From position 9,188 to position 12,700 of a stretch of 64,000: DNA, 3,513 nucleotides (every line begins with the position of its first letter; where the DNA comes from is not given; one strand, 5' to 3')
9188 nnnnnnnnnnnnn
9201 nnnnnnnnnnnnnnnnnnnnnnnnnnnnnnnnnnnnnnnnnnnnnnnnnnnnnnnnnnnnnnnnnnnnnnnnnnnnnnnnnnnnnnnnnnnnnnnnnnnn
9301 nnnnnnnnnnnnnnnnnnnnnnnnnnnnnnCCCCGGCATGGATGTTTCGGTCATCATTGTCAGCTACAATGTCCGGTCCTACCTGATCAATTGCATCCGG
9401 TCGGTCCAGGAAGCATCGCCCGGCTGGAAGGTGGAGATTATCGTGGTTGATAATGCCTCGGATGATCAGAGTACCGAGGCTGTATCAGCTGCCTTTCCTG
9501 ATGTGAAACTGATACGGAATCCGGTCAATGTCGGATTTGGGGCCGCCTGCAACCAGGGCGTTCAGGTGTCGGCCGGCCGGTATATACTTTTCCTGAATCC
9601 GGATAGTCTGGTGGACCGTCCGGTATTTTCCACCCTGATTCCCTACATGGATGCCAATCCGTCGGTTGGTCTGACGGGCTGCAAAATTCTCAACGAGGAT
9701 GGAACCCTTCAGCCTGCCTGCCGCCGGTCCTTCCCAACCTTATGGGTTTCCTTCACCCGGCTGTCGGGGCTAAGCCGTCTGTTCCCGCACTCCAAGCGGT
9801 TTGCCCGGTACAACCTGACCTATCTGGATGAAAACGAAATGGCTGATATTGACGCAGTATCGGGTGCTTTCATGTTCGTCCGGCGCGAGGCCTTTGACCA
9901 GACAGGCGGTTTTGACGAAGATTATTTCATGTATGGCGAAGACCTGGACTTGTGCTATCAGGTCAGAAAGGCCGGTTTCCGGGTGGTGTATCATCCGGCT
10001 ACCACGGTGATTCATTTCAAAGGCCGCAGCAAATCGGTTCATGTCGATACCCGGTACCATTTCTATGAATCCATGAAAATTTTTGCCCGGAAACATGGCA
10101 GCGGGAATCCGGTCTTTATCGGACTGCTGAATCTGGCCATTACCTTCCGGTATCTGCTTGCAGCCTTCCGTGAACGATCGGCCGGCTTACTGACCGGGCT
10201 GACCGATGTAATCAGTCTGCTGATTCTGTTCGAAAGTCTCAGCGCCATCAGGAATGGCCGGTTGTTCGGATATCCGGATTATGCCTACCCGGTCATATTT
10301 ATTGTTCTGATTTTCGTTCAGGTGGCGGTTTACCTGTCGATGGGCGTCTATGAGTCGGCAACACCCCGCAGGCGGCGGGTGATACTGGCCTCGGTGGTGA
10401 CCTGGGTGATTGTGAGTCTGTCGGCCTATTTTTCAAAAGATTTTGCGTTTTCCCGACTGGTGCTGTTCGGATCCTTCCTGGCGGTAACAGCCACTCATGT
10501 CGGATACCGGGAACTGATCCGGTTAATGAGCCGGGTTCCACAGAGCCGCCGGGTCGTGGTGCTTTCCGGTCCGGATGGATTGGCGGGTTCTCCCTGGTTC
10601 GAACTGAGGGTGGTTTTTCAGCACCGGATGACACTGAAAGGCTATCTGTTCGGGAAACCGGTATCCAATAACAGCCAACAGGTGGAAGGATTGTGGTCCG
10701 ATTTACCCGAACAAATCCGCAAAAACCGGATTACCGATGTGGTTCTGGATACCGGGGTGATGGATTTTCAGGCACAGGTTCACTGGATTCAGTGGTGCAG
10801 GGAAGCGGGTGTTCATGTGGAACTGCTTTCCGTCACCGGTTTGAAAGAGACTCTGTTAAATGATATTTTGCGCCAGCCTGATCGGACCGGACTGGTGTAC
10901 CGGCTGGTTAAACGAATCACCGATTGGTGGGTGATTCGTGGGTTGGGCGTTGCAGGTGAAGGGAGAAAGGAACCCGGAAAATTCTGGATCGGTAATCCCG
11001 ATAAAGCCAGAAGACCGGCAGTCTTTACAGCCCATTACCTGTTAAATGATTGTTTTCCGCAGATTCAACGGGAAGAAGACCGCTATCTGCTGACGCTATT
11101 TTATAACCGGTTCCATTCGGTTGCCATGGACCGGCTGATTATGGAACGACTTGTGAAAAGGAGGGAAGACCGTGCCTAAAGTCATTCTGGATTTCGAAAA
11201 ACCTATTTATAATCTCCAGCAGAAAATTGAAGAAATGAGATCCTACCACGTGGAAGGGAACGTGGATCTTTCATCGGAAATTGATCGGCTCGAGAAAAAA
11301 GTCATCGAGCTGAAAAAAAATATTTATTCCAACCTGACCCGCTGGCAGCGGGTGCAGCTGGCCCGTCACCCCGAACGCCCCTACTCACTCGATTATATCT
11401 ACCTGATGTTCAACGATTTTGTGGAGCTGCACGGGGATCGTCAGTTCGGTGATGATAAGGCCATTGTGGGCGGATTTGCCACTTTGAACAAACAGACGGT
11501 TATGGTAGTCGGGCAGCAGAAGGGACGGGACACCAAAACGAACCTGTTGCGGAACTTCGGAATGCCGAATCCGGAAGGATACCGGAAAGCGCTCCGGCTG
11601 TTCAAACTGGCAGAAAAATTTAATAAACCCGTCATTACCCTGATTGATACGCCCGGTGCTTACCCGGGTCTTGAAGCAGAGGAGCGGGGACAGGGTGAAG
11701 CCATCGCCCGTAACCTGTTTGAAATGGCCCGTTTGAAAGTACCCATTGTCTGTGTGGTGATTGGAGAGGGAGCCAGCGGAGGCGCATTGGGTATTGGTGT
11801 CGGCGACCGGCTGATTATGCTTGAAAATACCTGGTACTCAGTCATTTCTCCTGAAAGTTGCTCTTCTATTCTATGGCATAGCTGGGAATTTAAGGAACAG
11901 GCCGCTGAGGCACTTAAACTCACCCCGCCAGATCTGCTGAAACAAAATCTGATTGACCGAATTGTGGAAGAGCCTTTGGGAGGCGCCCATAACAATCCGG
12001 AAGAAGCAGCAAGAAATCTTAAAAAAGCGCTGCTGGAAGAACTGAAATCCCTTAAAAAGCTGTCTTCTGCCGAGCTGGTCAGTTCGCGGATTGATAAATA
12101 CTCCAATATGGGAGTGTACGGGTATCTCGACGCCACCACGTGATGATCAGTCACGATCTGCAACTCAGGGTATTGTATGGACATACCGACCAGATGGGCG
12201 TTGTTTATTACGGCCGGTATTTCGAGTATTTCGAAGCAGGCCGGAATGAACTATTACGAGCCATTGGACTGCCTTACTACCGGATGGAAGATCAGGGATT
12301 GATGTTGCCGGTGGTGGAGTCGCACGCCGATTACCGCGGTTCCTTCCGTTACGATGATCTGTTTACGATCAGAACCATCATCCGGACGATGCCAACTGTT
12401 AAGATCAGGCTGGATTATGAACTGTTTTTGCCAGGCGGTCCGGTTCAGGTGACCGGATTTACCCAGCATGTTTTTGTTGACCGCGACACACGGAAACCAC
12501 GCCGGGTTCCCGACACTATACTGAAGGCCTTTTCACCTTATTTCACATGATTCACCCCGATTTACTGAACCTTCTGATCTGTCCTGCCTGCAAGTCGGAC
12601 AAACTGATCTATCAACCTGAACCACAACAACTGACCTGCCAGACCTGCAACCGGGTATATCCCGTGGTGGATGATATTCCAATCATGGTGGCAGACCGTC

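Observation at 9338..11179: GT2 glycosyltransferase fused to a WbaP-like N-terminal (TM plus CoA-binding-like) module that lacks the phosphotransferase catalytic domain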

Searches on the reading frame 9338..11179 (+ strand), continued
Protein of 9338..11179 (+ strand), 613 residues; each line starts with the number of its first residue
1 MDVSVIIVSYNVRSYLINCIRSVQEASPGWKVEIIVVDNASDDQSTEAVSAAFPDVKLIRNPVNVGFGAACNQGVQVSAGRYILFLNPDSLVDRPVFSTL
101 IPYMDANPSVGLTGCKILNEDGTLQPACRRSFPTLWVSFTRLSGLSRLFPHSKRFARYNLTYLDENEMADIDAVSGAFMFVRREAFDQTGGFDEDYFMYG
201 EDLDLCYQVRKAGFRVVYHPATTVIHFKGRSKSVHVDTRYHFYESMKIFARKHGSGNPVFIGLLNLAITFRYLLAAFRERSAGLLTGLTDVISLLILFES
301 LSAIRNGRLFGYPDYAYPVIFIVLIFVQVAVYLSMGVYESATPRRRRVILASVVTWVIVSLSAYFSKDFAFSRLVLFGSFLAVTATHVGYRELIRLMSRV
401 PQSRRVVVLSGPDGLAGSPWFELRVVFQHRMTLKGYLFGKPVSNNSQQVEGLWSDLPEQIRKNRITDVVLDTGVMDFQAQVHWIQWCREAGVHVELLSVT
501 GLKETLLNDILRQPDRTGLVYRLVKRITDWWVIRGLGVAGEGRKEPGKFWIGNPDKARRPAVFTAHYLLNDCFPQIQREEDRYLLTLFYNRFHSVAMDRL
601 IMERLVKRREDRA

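Call 74: find_encoding_contigs(protein=P0140, flank=7000, max_places=1)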
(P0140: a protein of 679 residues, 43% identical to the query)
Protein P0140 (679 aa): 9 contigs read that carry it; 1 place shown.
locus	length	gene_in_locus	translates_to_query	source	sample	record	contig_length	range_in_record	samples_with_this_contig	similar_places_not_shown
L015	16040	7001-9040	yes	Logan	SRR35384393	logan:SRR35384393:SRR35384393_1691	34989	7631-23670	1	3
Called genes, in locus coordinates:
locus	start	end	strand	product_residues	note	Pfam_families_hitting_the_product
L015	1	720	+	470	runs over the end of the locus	PF01943:Polysacc_synt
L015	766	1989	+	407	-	PF13439:Glyco_transf_4, PF13579:Glyco_trans_4_4, PF00534:Glycos_transf_1, PF13692:Glyco_trans_1_4, PF13524:Glyco_trans_1_2 (faint)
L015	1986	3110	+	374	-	PF13439:Glyco_transf_4, PF13579:Glyco_trans_4_4, PF20706:GT4-conflict, PF00534:Glycos_transf_1, PF13692:Glyco_trans_1_4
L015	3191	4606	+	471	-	PF13727:CoA_binding_3, PF02397:Bac_transf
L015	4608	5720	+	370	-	PF01041:DegT_DnrJ_EryC1, PF00155:Aminotran_1_2, PF01212:Beta_elim_lyase (weak), PF01053:Cys_Met_Meta_PP (weak)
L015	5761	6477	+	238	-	PF00535:Glycos_transf_2, PF13641:Glyco_tranf_2_3 (weak)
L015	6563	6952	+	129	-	PF13366:PDDEXK_3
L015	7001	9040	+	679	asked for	PF00535:Glycos_transf_2, PF10111:Glyco_tranf_2_2 (faint), PF13641:Glyco_tranf_2_3, PF13632:Glyco_trans_2_3, PF02709:Glyco_transf_7C (faint), PF13727:CoA_binding_3, PF02397:Bac_transf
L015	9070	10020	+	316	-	PF03255:ACCA, PF01039:Carboxyl_trans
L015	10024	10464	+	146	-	PF13279:4HBT_2, PF03061:4HBT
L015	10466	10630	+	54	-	PF03966:Trm112p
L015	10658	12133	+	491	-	PF01943:Polysacc_synt, PF13440:Polysacc_synt_3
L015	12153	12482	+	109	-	-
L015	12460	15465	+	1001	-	PF18962:Por_Secre_tail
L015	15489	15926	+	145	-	-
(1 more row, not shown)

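Call 75: find_encoding_contigs(protein=P0118, flank=7000, max_places=1)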
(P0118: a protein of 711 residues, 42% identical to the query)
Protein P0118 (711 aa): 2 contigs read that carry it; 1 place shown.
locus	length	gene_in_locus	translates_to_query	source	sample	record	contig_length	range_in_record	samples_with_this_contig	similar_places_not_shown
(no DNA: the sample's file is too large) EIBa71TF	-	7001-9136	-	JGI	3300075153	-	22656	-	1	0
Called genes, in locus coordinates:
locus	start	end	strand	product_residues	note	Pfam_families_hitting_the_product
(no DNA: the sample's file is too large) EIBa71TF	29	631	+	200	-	PF00908:dTDP_sugar_isom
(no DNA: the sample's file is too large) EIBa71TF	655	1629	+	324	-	PF01073:3Beta_HSD (weak), PF01370:Epimerase, PF04321:RmlD_sub_bind, PF16363:GDP_Man_Dehyd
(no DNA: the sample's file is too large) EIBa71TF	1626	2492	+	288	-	PF01370:Epimerase, PF04321:RmlD_sub_bind, PF02719:Polysacc_synt_2 (weak), PF16363:GDP_Man_Dehyd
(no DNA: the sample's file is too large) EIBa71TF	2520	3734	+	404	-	PF13579:Glyco_trans_4_4 (weak), PF13439:Glyco_transf_4, PF00534:Glycos_transf_1 (weak), PF13692:Glyco_trans_1_4, PF13524:Glyco_trans_1_2 (weak)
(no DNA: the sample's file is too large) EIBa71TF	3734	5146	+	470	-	PF13727:CoA_binding_3, PF02397:Bac_transf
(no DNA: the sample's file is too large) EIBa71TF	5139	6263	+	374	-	PF00155:Aminotran_1_2 (weak), PF01041:DegT_DnrJ_EryC1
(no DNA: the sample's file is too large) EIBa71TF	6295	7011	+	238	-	PF00535:Glycos_transf_2, PF13641:Glyco_tranf_2_3 (weak)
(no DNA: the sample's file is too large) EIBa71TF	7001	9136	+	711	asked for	PF00535:Glycos_transf_2, PF13641:Glyco_tranf_2_3, PF13712:Glyco_tranf_2_5 (weak), PF13632:Glyco_trans_2_3, PF13727:CoA_binding_3, PF02397:Bac_transf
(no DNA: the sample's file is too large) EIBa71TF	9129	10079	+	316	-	PF03255:ACCA, PF01039:Carboxyl_trans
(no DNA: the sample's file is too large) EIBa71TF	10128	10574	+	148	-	PF13279:4HBT_2, PF03061:4HBT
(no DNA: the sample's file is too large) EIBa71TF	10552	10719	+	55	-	PF03966:Trm112p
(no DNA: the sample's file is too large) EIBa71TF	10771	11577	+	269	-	?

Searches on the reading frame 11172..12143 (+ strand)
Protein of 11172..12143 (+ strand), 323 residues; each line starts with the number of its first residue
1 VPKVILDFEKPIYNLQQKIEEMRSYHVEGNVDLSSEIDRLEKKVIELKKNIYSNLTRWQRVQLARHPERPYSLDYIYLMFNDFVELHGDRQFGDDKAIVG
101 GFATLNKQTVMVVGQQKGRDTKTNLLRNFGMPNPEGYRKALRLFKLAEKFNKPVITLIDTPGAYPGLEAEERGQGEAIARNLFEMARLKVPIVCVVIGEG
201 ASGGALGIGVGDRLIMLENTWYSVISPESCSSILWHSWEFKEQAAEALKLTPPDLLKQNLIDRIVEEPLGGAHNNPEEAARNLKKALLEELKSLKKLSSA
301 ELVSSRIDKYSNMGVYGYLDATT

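Call 61: search_protein_families(library=pfam, proteins=[window:11172-12143:+], max_evalue=0.001)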
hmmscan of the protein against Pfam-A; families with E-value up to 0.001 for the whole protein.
window:11172-12143:+ (323 aa): 2 families
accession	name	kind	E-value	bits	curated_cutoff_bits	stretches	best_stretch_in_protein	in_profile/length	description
PF03255.19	ACCA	-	2.7e-151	503.5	23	1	6-314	2-310/310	Acetyl co-enzyme A carboxylase carboxyltransferase-like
PF01039.27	Carboxyl_trans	-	2.4e-14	53.3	22.3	1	96-243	282-425/493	Carboxyl transferase domain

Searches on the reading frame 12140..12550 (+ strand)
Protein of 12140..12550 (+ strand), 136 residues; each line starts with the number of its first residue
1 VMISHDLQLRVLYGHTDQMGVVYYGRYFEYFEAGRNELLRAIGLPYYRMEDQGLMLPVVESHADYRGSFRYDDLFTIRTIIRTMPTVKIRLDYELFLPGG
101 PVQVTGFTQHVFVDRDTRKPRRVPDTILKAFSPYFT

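Call 61: search_protein_families(library=pfam, proteins=[window:12140-12550:+], max_evalue=0.001)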
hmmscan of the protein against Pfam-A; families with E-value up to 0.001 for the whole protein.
window:12140-12550:+ (136 aa): 3 families
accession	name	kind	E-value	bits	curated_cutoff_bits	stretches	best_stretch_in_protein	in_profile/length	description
PF13279.12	4HBT_2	-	4e-15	56.8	25.5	1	12-131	2-122/122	Thioesterase-like superfamily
PF03061.28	4HBT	-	2.2e-08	34.7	20.6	1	19-96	1-71/79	Thioesterase superfamily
PF01643.23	Acyl-ACP_TE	-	0.00044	20.4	23.7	1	48-130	47-130/131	Acyl-ACP thioesterase N-terminal domain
